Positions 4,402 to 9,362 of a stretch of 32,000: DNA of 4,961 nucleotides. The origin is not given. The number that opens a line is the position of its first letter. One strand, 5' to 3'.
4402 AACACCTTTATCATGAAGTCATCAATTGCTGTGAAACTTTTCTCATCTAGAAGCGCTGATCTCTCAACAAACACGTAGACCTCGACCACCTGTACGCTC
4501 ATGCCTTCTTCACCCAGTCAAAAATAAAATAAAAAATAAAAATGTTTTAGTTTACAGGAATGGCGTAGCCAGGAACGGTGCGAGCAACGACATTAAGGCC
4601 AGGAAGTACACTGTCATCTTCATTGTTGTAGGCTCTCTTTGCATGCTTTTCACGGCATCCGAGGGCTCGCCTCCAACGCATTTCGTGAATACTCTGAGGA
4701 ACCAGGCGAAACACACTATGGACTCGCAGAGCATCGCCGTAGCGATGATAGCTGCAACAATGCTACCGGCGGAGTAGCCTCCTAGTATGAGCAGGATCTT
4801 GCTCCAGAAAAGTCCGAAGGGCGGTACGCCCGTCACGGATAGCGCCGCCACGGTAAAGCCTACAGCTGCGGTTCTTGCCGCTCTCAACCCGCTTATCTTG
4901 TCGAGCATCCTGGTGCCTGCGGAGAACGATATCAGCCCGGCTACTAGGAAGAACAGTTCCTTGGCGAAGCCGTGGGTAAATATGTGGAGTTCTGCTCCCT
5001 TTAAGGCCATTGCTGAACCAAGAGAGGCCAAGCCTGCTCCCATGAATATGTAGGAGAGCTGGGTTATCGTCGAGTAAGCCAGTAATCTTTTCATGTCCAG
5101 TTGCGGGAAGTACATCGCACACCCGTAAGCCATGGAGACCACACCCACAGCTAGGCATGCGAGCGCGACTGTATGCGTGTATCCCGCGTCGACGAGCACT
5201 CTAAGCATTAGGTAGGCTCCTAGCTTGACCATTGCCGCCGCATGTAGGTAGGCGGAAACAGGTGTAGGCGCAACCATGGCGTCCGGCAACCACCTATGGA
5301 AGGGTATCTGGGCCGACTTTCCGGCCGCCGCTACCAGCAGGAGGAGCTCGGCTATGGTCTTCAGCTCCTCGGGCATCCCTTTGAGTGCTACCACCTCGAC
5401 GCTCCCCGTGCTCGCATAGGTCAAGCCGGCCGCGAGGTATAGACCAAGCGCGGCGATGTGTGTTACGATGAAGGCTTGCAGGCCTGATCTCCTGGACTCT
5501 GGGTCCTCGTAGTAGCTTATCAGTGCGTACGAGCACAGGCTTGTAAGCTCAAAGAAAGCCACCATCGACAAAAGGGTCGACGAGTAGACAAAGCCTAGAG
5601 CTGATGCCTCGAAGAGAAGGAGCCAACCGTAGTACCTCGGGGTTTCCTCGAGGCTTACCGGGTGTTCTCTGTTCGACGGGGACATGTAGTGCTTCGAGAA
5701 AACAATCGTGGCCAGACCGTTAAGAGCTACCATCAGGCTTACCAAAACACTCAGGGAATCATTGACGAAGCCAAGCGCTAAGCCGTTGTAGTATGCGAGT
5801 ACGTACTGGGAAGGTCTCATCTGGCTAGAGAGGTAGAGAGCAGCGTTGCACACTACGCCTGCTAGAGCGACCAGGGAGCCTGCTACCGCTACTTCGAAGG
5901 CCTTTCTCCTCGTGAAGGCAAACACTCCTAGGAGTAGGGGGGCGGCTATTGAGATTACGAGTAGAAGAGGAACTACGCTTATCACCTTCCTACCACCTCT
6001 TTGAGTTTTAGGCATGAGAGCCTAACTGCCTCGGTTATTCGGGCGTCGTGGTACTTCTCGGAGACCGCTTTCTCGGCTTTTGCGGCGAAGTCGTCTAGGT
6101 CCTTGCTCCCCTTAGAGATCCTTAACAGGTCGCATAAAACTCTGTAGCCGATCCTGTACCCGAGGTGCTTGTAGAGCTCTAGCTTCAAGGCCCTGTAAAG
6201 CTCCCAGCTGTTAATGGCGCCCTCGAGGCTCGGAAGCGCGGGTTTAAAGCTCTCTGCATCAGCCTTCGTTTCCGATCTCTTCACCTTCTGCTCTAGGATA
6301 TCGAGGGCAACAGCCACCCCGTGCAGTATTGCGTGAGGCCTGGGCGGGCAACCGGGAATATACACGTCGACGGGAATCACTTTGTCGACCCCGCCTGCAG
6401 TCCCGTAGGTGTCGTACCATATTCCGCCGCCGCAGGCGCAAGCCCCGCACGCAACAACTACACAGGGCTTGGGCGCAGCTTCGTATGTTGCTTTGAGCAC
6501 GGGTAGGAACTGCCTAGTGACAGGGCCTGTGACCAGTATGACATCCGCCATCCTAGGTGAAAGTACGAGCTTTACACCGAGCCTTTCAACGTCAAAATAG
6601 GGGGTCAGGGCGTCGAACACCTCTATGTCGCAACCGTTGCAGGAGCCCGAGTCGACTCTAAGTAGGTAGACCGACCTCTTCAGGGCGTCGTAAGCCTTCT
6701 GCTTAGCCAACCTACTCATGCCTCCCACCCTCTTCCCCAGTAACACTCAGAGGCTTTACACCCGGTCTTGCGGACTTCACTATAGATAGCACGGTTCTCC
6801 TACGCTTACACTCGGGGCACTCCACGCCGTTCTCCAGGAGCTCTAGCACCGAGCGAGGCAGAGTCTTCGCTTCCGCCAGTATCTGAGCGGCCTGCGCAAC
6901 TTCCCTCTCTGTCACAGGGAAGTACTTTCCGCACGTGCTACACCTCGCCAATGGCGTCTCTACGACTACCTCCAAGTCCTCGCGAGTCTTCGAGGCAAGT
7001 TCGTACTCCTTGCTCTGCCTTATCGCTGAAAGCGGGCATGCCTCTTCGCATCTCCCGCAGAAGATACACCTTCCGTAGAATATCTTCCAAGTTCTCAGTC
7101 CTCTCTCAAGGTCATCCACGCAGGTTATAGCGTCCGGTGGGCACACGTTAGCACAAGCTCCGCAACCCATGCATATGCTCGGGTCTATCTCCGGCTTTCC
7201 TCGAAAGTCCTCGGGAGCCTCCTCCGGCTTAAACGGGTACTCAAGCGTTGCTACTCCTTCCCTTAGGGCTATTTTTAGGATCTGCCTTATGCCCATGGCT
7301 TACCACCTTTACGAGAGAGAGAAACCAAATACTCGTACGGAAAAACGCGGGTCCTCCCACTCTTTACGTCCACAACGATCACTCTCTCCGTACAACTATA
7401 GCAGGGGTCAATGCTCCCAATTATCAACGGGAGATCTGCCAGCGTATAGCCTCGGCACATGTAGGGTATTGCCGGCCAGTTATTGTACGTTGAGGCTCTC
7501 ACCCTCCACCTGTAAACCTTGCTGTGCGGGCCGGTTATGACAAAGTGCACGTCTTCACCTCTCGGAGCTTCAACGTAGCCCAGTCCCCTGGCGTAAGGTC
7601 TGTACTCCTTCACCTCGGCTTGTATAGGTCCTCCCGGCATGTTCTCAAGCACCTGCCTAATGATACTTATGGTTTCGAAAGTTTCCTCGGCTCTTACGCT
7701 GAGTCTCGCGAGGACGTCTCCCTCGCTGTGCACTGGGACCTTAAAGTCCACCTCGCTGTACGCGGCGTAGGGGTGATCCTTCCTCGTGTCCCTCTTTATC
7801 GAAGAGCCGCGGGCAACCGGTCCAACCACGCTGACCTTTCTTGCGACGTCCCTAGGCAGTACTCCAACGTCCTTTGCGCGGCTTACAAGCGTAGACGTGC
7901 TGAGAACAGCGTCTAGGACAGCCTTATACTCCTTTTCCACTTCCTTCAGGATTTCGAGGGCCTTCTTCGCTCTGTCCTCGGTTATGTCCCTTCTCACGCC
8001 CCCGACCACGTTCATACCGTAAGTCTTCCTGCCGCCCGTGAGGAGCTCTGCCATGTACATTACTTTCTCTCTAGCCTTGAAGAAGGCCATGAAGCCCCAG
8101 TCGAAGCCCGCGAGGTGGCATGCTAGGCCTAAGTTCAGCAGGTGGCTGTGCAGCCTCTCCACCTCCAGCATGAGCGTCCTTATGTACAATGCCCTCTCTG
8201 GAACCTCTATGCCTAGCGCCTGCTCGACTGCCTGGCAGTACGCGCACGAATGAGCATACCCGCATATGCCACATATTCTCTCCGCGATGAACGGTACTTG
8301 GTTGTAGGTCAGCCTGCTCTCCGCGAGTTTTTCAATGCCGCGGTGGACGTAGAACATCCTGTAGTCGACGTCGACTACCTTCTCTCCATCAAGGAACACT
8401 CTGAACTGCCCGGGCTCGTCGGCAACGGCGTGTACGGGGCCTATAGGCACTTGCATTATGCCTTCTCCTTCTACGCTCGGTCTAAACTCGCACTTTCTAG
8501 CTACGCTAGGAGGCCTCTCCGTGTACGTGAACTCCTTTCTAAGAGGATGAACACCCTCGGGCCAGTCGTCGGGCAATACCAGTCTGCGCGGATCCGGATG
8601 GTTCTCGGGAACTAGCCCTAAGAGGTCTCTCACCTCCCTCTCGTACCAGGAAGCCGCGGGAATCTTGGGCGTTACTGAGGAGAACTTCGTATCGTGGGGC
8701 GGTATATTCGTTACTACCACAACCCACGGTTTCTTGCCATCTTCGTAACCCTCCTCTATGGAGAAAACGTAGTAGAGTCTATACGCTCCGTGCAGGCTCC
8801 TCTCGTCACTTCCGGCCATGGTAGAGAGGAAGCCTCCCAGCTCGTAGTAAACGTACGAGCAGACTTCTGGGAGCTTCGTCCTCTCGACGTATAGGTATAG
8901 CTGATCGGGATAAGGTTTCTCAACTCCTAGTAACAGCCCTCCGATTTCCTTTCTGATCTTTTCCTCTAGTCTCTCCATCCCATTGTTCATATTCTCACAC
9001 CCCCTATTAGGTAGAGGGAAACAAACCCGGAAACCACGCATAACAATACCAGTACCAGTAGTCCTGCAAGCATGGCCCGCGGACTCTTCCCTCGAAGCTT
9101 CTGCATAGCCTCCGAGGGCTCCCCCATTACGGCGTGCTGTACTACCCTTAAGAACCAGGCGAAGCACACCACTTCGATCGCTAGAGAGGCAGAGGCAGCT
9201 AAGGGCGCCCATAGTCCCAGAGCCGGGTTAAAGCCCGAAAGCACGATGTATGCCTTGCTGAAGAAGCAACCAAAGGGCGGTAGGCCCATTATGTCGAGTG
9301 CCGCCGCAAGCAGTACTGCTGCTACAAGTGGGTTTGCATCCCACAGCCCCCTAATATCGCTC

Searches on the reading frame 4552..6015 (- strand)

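Call 12: search_protein_families(library=pfam, proteins=[window:4552-6015:-], max_evalue=0.001)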
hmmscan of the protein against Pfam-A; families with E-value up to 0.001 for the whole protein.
window:4552-6015:- (487 aa): 3 families
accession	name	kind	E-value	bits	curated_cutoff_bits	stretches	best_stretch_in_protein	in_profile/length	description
PF00361.26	Proton_antipo_M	-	2.7e-57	194.7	21.5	1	145-425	1-287/294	NADH:quinone oxidoreductase/Mrp antiporter, TM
PF10125.14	NADHdeh_related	-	0.00013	21.9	27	1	138-256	80-196/218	NADH dehydrogenase I, subunit N related protein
PF00662.26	Proton_antipo_N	-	0.00081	19.7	24.5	0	80-112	10-42/51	NADH-Ubiquinone oxidoreductase (complex I), chain 5 N-terminus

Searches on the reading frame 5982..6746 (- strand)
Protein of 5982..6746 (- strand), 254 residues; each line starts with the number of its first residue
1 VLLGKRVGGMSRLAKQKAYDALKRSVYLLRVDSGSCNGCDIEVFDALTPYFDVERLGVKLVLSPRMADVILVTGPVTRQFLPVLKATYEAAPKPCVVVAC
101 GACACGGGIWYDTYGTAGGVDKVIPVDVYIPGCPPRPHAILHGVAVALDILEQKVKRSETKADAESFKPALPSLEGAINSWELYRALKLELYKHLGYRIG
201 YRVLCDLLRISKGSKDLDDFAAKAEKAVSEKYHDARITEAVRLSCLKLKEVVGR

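Call 12: search_protein_families(library=pfam, proteins=[window:5982-6746:-], max_evalue=0.001)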
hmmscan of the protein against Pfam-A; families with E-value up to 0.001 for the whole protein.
window:5982-6746:- (254 aa): 1 family
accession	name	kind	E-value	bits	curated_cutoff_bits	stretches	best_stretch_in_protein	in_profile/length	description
PF01058.29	Oxidored_q6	-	1.2e-29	103.1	27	1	36-144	1-125/128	NADH ubiquinone oxidoreductase, 20 Kd subunit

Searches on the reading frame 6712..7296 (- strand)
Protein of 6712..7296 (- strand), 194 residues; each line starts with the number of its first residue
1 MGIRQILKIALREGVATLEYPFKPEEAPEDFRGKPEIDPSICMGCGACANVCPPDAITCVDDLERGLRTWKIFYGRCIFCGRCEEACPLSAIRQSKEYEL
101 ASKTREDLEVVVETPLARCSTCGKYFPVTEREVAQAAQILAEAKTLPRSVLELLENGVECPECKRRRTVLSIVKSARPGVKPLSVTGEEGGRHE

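Call 12: search_protein_families(library=pfam, proteins=[window:6712-7296:-], max_evalue=0.001)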
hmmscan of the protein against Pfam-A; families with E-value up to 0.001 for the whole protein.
window:6712-7296:- (194 aa): 12 families
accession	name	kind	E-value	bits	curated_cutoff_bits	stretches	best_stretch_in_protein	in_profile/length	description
PF12838.12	Fer4_7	-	8.8e-17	61.8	27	2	42-89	2-50/52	4Fe-4S dicluster domain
PF00037.32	Fer4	-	1.5e-14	53.5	21.1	2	35-58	1-24/24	4Fe-4S binding domain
PF13187.11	Fer4_9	-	1.2e-10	41.6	27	2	42-92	2-52/52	4Fe-4S dicluster domain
PF25160.1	LdpA_Fe-S-bd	-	2.2e-09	37.4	27.6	1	37-60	23-46/49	LdpA Fe-S cluster-binding domain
PF13237.11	Fer4_10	-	7.8e-08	32.6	25.5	1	35-88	2-53/53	4Fe-4S dicluster domain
PF13183.11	Fer4_8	-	9e-08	33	27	1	76-124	4-59/68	4Fe-4S dicluster domain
PF12797.12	Fer4_2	-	4.6e-07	29.8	24.5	1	34-53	2-21/22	4Fe-4S binding domain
PF12837.12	Fer4_6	-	1.1e-06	28.8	25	1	34-57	1-24/24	4Fe-4S binding domain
PF14697.11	Fer4_21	-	1.3e-06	28.9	35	1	36-92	2-57/59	4Fe-4S dicluster domain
PF13484.11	Fer4_16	-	2.4e-05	25.5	30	0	76-104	1-28/66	4Fe-4S double cluster binding domain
PF13534.11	Fer4_17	-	0.00037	21.4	22.2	0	76-123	1-50/61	4Fe-4S dicluster domain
PF12798.12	Fer4_3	-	0.00067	20.8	27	0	77-89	1-13/15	4Fe-4S binding domain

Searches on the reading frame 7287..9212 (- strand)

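Call 12: search_protein_families(library=pfam, proteins=[window:7287-9212:-], max_evalue=0.001)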
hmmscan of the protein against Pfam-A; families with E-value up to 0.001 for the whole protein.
window:7287-9212:- (641 aa): 3 families
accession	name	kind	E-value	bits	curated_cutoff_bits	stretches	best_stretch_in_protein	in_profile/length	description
PF00346.24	Complex1_49kDa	-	9.2e-61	205.7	24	2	373-539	7-173/271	Respiratory-chain NADH dehydrogenase, 49 Kd subunit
PF00329.25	Complex1_30kDa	-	9.3e-26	91.3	22.5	1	107-232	1-122/124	Respiratory-chain NADH dehydrogenase, 30 Kd subunit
PF00374.24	NiFeSe_Hases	-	2.6e-17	63.4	25.8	1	291-372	1-78/508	Nickel-dependent hydrogenase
